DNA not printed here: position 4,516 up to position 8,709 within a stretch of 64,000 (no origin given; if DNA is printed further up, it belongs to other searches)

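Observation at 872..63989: Intergenic DNA is assembled from period-7 tandem arrays drawn from a small shared unit vocabulary (STRR-like), mostly as inverted pairs sitting on gene borders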

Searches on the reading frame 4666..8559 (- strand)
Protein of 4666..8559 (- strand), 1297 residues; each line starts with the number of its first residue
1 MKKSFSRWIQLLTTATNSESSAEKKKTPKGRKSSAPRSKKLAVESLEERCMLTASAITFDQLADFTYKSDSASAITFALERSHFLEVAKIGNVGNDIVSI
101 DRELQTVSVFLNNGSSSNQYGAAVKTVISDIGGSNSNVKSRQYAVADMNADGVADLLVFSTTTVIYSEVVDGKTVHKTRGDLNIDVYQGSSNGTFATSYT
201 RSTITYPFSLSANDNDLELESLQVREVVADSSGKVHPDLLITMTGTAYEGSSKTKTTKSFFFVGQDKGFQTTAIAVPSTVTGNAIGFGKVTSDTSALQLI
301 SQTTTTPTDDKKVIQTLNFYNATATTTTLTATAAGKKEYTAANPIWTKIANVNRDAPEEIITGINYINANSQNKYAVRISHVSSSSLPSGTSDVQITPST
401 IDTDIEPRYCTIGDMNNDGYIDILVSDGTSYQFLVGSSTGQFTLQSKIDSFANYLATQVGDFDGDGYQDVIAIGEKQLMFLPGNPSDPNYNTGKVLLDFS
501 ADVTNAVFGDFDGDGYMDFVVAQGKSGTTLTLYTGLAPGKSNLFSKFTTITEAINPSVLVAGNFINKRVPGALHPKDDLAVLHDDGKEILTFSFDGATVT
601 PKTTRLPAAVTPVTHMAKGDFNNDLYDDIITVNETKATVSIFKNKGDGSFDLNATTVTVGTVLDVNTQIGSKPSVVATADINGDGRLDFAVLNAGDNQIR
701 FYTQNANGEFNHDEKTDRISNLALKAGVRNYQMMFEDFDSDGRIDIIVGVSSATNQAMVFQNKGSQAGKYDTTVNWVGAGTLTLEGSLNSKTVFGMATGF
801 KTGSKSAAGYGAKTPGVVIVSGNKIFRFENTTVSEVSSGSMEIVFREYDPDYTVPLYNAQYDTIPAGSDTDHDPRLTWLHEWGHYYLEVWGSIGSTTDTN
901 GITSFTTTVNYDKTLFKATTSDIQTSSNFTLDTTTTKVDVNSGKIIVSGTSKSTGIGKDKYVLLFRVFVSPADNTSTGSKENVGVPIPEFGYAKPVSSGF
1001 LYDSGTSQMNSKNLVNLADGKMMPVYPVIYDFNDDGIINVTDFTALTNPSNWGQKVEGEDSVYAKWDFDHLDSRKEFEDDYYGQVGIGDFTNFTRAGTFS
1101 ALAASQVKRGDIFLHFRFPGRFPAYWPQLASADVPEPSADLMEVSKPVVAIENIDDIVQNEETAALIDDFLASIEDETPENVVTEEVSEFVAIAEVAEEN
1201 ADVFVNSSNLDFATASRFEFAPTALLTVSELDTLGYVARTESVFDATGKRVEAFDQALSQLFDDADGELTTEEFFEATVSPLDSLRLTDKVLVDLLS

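Call 64: search_protein_families(library=pfam, proteins=[window:4666-8559:-])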
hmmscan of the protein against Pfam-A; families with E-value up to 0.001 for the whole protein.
window:4666-8559:- (1297 aa): 2 families
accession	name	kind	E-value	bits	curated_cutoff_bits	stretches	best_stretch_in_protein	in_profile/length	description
PF13517.12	FG-GAP_3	-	6.1e-31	107.3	26.9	4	680-748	1-61/61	FG-GAP-like repeat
PF01839.29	FG-GAP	-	1.2e-17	63.7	22.1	1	457-495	5-34/37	FG-GAP repeat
